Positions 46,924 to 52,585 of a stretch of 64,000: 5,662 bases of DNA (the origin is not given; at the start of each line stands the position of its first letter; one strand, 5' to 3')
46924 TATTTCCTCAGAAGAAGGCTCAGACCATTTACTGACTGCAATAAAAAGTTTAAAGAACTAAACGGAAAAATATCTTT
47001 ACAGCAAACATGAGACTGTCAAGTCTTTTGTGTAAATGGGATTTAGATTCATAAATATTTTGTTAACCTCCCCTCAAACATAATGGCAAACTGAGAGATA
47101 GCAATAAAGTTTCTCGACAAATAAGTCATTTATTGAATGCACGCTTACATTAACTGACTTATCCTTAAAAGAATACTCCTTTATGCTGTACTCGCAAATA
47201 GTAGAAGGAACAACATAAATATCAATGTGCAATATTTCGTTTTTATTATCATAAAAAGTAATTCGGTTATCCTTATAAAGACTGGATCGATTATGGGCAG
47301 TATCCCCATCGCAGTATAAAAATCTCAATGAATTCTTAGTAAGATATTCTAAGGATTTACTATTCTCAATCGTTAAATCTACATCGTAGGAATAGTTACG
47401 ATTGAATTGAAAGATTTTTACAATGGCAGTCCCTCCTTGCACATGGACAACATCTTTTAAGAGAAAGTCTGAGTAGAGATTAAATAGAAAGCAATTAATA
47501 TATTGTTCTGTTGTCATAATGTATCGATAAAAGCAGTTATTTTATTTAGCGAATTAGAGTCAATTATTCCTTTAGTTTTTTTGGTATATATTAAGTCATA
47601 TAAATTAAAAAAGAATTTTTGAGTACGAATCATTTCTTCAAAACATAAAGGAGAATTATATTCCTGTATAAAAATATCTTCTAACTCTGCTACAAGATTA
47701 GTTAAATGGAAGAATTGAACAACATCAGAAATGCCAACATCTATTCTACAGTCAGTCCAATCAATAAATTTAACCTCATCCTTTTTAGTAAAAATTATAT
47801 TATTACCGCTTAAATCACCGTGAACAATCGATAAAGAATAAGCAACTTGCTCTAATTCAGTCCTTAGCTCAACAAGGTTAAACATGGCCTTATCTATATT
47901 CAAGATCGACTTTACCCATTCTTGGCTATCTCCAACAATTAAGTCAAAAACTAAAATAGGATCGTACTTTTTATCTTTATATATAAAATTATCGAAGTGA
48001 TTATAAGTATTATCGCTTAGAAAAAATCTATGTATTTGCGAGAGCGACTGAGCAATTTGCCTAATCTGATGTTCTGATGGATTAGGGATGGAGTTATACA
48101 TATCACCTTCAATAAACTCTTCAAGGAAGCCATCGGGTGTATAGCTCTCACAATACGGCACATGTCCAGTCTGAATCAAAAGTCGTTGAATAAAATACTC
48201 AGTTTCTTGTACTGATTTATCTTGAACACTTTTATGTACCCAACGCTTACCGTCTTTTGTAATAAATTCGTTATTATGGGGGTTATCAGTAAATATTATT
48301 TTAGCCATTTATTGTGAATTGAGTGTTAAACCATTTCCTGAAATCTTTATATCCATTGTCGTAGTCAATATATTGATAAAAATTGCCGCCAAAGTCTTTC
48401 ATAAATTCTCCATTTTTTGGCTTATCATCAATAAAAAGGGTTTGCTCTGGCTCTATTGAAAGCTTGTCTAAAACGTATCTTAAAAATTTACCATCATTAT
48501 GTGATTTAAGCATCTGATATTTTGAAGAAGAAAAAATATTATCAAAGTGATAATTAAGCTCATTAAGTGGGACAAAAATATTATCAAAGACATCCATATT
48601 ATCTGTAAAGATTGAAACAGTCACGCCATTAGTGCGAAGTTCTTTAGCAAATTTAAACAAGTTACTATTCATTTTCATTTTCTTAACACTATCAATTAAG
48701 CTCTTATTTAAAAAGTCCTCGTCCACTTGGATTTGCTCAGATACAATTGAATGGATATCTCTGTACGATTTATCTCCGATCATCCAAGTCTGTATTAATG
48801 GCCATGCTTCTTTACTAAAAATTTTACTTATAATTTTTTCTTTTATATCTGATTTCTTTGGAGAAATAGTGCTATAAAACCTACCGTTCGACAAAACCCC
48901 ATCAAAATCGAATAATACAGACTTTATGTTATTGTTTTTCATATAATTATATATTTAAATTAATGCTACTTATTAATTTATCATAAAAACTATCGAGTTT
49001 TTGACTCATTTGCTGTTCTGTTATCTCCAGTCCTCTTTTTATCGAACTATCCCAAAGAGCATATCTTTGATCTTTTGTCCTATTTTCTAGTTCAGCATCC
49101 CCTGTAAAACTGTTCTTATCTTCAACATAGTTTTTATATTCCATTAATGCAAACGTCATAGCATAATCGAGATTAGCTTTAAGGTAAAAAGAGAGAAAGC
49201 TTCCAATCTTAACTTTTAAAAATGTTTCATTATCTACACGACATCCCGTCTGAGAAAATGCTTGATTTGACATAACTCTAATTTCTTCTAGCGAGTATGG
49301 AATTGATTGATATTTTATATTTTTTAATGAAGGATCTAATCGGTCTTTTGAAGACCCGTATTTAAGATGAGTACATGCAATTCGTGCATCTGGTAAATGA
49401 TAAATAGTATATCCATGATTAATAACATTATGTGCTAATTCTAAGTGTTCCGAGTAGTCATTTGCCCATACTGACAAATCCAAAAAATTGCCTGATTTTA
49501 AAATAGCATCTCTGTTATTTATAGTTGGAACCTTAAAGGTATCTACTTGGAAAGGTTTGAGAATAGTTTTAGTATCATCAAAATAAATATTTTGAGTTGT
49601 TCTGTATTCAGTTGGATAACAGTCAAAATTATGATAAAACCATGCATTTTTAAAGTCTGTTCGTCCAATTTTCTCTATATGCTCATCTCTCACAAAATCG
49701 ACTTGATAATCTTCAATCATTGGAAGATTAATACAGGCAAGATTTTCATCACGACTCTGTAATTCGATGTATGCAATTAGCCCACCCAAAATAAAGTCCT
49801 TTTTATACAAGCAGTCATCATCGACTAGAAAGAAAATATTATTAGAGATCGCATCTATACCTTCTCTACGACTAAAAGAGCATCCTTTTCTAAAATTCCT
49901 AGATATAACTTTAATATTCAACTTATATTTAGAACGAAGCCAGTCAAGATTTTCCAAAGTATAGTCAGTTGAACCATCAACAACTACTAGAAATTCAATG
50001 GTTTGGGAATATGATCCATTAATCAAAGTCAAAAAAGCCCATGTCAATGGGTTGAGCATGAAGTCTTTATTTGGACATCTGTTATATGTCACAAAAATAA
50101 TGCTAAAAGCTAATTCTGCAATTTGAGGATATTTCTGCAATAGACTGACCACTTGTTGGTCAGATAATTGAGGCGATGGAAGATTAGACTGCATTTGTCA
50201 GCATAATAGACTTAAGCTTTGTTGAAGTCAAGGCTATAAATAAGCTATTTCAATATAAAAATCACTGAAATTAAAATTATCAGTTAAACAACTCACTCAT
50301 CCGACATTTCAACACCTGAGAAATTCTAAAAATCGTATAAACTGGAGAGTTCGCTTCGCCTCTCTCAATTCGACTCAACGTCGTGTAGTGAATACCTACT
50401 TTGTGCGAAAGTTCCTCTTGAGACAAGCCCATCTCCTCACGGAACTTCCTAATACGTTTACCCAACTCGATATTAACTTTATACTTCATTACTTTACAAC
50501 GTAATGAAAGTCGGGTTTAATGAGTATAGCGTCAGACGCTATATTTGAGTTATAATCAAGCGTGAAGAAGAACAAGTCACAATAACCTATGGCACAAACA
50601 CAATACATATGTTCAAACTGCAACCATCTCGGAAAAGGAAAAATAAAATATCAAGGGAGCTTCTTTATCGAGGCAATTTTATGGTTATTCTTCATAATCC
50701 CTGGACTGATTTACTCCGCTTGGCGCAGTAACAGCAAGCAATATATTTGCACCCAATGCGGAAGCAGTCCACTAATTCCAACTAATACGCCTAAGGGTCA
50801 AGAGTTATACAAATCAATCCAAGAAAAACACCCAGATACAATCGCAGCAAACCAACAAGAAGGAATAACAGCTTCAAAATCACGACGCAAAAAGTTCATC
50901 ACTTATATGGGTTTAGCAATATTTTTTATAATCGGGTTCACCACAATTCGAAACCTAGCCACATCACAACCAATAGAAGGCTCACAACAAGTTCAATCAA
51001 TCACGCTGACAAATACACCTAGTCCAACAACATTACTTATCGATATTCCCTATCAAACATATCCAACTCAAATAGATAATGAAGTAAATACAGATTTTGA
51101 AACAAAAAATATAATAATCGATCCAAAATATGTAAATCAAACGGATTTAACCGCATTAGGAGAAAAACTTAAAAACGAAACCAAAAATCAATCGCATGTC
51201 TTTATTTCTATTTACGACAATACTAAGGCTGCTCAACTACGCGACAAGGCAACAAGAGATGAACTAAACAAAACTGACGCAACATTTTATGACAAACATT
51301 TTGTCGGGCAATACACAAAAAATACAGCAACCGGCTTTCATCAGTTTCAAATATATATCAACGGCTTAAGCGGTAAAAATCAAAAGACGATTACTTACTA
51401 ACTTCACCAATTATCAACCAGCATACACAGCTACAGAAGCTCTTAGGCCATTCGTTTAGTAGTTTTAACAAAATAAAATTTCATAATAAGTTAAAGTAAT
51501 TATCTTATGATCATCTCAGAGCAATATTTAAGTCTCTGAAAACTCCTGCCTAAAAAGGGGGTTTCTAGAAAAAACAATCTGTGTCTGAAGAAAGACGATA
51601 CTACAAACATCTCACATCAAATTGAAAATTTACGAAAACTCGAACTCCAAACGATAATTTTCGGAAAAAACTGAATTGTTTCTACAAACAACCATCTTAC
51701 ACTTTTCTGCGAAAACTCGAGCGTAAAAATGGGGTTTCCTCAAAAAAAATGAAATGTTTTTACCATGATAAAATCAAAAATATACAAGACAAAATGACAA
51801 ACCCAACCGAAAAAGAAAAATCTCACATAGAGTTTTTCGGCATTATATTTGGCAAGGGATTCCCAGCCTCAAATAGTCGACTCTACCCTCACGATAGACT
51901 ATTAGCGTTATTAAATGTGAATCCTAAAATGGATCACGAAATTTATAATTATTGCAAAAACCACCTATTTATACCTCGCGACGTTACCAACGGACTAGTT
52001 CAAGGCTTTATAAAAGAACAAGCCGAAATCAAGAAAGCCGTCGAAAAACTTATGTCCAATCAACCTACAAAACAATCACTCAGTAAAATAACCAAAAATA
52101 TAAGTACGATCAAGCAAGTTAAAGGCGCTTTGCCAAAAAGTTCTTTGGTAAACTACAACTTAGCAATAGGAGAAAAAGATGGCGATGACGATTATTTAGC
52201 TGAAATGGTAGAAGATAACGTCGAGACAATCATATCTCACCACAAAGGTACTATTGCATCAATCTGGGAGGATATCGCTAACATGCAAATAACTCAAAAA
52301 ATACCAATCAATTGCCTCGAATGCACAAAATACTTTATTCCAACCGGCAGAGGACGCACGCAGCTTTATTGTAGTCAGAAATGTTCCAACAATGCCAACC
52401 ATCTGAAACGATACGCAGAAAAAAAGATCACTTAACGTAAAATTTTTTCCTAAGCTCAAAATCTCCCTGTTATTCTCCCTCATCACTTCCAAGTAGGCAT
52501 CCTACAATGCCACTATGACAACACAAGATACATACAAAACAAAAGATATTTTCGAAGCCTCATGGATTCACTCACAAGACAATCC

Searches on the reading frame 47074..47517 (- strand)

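Call 11: search_protein_families(library=pfam, proteins=[window:47074-47517:-], max_evalue=0.001)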
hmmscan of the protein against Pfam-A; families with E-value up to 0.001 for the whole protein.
window:47074-47517:- (147 aa): 1 family
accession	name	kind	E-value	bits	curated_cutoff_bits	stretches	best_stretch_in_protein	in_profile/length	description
PF08843.17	AbiEii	-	1.3e-05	25.7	22.5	1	10-141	2-150/238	Nucleotidyl transferase AbiEii toxin, Type IV TA system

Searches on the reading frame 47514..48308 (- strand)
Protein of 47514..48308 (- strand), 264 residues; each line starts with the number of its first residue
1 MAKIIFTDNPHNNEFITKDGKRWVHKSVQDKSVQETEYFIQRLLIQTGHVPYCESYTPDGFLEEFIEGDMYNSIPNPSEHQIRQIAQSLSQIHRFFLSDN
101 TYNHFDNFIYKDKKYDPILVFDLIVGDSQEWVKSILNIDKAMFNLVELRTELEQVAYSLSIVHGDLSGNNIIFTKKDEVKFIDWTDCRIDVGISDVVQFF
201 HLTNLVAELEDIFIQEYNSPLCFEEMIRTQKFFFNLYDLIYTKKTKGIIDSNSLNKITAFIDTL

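Call 11: search_protein_families(library=pfam, proteins=[window:47514-48308:-], max_evalue=0.001)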
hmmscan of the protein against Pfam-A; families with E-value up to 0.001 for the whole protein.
window:47514-48308:- (264 aa): 5 families
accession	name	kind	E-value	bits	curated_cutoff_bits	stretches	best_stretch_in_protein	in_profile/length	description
PF01636.29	APH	-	1.8e-07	31.6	23.2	1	64-217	76-229/239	Phosphotransferase enzyme family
PF01633.27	Choline_kinase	-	2.6e-07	30.7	29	1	26-200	32-204/300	Choline/ethanolamine kinase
PF01163.29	RIO1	-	5.8e-06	26.5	22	1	118-185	82-149/187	RIO domain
PF19974.5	TCAD9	-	0.0001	22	40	1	149-195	289-333/429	Ternary complex associated domain 9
PF03881.20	Fructosamin_kin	-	0.00012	21.9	22.4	0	147-240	176-264/288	Fructosamine kinase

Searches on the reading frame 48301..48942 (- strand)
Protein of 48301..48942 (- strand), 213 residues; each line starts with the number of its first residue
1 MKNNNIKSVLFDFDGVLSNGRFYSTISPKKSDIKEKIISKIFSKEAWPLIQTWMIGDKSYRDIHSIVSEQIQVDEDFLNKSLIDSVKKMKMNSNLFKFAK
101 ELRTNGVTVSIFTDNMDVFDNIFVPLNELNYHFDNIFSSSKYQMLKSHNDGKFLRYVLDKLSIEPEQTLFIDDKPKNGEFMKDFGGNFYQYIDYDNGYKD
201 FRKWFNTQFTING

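Call 11: search_protein_families(library=pfam, proteins=[window:48301-48942:-], max_evalue=0.001)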
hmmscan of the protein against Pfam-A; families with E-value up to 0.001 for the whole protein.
window:48301-48942:- (213 aa): 3 families
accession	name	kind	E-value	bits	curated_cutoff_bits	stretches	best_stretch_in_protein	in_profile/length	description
PF00702.32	Hydrolase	-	4.8e-09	37.3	26.4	1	6-185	1-191/191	haloacid dehalogenase-like hydrolase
PF13419.12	HAD_2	-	1.5e-08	35.4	23.8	1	9-176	1-163/178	Haloacid dehalogenase-like hydrolase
PF11019.14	DUF2608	-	0.00066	19.7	22.6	0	144-182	157-195/244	Protein of unknown function (DUF2608)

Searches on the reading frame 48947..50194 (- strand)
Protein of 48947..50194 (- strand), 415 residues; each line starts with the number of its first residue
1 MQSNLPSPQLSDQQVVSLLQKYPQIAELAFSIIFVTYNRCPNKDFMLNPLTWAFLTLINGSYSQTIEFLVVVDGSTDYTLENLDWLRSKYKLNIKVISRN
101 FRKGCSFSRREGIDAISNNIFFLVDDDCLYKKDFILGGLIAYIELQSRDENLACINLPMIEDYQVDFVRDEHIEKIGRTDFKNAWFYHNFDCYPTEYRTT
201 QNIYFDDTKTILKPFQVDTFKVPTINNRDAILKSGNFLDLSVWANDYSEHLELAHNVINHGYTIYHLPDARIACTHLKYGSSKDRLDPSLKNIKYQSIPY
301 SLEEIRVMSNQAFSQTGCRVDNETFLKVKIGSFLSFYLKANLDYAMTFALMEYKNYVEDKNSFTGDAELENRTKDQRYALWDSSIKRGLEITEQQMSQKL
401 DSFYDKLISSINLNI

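Call 11: search_protein_families(library=pfam, proteins=[window:48947-50194:-], max_evalue=0.001)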
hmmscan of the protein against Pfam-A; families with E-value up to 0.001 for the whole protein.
window:48947-50194:- (415 aa): 1 family
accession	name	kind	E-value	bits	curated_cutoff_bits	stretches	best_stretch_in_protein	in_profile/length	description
PF00535.33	Glycos_transf_2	-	7.4e-14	52.5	23.3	1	31-194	1-154/168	Glycosyl transferase family 2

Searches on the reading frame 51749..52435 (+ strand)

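Call 11: search_protein_families(library=pfam, proteins=[window:51749-52435:+], max_evalue=0.001)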
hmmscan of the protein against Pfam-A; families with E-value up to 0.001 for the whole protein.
window:51749-52435:+ (228 aa): 1 family
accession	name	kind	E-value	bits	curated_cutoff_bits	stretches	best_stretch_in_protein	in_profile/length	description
PF11706.13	zf-CGNR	-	0.0003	21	24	1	191-218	9-37/44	CGNR zinc finger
